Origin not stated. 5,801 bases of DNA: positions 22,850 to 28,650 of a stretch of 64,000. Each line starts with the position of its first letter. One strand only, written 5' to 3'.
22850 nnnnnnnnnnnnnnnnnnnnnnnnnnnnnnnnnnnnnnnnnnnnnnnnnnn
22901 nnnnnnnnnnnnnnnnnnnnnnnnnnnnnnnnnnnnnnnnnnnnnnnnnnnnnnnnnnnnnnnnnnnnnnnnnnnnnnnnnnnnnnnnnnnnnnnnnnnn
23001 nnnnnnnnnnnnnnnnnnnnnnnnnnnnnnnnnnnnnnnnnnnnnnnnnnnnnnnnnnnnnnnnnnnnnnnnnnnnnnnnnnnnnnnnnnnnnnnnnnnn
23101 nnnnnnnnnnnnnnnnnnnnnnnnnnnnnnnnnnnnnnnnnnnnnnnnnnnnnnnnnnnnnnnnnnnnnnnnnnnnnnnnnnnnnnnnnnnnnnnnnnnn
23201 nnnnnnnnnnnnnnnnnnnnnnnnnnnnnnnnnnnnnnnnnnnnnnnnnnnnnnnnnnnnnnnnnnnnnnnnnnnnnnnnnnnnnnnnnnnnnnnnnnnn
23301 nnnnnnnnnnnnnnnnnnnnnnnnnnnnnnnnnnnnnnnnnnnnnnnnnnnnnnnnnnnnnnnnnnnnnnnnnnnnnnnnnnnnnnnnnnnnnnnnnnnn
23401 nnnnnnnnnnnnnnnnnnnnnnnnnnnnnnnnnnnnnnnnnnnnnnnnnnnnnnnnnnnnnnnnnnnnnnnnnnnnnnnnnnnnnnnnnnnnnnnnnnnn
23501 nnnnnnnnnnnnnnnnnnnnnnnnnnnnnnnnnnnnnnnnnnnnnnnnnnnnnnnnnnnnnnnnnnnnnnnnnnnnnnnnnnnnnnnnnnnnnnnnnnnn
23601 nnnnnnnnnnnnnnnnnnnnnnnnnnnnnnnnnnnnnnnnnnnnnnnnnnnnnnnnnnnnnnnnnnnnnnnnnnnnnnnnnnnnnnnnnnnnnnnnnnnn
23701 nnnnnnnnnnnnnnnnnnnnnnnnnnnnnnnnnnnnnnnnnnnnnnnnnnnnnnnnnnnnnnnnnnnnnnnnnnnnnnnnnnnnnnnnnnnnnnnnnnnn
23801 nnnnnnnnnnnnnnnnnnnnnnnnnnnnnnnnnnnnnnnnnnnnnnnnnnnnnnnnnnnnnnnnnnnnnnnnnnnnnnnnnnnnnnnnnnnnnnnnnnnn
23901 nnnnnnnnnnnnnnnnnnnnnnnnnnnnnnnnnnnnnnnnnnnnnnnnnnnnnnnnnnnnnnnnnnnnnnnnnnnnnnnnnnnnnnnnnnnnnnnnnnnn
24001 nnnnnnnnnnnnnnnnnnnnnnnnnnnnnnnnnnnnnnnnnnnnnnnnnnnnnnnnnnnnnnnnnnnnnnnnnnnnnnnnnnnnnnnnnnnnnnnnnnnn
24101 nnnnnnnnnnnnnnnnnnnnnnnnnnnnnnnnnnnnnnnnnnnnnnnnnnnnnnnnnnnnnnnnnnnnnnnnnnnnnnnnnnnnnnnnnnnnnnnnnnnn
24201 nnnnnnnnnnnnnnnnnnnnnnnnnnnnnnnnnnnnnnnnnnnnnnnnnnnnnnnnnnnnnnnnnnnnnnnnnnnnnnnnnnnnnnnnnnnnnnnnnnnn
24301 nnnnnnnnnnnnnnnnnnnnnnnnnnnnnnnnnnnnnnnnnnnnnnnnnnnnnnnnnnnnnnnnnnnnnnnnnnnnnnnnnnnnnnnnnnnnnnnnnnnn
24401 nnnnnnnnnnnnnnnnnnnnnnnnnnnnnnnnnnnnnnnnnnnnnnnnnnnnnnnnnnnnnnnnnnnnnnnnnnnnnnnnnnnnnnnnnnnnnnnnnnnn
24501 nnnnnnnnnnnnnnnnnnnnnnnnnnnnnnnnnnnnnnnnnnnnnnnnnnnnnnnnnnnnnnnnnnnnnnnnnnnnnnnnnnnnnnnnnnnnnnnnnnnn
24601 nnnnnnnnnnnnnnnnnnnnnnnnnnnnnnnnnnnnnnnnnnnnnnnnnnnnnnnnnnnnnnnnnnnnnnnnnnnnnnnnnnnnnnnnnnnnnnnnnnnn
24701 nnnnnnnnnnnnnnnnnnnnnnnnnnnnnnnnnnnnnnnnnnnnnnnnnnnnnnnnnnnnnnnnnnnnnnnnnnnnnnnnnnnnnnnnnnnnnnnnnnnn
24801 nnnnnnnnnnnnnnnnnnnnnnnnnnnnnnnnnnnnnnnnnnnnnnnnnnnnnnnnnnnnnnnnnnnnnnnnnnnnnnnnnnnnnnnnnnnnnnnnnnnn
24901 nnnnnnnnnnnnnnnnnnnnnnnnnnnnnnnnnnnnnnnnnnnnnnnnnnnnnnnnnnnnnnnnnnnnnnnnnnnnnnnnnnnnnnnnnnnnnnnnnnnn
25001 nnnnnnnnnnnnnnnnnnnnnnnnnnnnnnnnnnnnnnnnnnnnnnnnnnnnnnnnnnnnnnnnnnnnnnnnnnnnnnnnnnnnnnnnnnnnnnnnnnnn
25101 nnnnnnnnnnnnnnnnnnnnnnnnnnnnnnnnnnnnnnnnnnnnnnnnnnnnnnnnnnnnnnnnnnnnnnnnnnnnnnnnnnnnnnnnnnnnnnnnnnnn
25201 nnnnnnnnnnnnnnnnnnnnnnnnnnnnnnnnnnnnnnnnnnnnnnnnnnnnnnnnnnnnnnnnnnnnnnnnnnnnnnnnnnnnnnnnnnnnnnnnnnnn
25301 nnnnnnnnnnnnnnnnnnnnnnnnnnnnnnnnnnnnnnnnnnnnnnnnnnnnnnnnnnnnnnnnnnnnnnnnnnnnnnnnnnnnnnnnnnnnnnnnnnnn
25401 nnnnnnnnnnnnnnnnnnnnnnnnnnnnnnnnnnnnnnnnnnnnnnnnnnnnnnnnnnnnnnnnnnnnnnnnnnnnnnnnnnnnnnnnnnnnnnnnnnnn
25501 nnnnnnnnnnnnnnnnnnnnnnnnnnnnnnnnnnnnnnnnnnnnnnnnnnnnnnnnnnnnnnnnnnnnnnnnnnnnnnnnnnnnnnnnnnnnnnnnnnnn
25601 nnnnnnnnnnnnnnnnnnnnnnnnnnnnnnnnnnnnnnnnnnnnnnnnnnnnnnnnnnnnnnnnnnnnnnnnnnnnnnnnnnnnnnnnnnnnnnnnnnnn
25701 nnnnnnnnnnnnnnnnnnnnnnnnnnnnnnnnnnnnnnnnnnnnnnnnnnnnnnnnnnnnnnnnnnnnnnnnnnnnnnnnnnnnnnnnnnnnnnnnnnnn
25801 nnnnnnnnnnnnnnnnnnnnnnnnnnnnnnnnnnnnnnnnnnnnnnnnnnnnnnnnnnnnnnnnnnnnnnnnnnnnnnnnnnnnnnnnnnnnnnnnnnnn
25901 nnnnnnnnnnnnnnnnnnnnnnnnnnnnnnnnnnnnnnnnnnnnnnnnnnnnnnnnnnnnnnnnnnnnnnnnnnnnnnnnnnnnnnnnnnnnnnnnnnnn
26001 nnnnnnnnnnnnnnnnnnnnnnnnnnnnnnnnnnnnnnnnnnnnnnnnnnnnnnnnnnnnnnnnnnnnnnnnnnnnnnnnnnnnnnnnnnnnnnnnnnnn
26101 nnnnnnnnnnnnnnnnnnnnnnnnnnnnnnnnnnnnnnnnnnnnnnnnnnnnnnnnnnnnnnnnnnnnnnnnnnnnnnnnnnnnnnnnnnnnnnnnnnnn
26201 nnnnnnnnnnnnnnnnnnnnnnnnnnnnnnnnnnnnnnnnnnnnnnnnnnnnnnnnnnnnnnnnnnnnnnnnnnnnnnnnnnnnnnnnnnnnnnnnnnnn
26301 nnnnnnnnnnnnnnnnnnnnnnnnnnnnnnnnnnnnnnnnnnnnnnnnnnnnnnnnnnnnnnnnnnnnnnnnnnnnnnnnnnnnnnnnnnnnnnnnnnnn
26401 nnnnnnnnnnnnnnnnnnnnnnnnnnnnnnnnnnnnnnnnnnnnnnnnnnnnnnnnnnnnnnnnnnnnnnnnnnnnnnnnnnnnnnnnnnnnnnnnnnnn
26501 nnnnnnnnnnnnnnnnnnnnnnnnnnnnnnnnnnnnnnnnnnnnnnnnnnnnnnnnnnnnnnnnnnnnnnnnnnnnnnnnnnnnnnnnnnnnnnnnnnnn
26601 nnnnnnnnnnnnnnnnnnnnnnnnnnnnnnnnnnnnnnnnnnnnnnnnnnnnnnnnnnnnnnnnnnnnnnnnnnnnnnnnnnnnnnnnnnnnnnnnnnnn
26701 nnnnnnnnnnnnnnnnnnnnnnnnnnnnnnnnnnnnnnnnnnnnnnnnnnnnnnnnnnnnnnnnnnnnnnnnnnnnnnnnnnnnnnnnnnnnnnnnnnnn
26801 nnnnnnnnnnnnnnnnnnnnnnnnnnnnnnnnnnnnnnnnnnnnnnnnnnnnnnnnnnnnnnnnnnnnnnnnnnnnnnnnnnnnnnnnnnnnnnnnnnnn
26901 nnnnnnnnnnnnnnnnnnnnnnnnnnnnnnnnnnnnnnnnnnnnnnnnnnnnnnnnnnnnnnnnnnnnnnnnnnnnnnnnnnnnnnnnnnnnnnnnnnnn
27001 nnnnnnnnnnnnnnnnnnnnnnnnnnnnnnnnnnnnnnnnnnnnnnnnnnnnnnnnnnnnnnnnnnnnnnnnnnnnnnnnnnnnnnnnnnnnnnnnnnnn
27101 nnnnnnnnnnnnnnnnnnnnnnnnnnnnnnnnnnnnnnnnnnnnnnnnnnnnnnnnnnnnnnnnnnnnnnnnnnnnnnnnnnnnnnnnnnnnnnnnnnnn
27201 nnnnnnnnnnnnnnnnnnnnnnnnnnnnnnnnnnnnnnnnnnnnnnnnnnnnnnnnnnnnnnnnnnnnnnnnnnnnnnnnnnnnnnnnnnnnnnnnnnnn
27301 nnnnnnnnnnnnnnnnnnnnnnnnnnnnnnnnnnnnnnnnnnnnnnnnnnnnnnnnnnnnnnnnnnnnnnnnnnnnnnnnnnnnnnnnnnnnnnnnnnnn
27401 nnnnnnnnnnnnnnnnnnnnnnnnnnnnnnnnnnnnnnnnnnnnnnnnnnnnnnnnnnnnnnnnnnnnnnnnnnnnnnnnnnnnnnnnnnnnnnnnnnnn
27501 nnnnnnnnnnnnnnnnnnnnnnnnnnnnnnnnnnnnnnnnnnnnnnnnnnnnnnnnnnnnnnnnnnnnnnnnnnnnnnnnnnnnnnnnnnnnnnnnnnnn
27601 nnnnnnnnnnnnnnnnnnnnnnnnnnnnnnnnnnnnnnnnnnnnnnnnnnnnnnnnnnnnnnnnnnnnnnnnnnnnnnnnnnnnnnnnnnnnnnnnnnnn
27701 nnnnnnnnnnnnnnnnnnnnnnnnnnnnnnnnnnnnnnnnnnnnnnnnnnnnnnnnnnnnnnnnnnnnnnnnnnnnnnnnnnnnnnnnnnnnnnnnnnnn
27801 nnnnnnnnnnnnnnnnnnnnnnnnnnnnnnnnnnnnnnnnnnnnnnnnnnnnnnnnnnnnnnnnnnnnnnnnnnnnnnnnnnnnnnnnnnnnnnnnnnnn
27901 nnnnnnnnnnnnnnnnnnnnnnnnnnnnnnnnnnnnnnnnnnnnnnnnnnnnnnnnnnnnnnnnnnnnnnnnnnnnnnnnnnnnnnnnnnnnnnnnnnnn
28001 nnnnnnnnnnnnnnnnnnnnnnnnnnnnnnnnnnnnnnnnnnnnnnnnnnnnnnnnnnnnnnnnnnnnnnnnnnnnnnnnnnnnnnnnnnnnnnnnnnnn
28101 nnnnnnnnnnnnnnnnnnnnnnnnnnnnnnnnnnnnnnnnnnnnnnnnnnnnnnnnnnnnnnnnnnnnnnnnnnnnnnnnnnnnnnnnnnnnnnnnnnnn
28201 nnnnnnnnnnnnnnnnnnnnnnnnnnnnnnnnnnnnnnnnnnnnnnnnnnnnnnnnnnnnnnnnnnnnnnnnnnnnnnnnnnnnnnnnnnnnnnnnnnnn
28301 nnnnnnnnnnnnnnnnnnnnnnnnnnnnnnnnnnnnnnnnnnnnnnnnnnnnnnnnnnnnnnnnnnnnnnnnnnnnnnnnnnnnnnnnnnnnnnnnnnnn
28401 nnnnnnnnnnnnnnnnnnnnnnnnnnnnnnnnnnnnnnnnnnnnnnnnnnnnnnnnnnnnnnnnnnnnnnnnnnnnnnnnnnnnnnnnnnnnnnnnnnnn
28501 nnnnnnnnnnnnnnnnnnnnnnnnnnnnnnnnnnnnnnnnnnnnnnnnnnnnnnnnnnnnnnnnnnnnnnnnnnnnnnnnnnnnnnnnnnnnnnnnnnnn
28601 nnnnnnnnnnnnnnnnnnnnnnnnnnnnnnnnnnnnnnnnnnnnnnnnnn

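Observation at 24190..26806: AT-rich island with three unrecognisable small genes, inserted between a decayed and an intact hicAB copy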

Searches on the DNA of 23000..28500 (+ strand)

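Call 11: search_rna_families(source=window, start=23000, end=28500, threshold=evalue, max_evalue=1)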
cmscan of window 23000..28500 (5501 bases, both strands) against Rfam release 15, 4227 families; matches with E-value up to 1: 0.
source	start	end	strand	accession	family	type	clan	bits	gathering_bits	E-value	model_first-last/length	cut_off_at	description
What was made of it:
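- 26212..26308 (.): Perfect nested palindrome of 97 nt: a 17-bp outer stem, a 9-10-bp inner stem and a 4-bp tip. Role unknown. No Rfam match (call 11).
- On Integrase-mediated genomic island: Call 11: no tRNA or any Rfam family in 23000-28500.
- Tried and rejected: Rfam at E <= 1 over 23000-28500 found nothing (call 11).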

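Call 52: search_dna_similar(query=window:24186-26806:+, collection=plasmids, mode=distant, max_evalue=0.001)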
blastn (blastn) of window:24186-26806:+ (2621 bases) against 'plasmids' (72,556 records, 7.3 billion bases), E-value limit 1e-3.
No match.

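Call 53: search_dna_similar(query=window:24186-26806:+, collection=phages, mode=distant, max_evalue=0.001)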
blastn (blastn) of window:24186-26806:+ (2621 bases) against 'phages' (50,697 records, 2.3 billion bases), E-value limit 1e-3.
No match.

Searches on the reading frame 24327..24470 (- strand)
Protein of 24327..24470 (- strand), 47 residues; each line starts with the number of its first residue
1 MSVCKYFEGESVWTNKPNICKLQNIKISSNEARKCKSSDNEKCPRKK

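Call 48: search_protein_families(library=pfam, proteins=[window:24327-24470:-], max_evalue=0.1)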
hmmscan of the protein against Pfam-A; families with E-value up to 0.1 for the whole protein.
window:24327-24470:- (47 aa): 1 family
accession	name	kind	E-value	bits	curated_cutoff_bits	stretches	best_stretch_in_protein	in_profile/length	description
PF07561.16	DUF1540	-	0.027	15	22.1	0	15-38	11-35/40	Domain of Unknown Function (DUF1540)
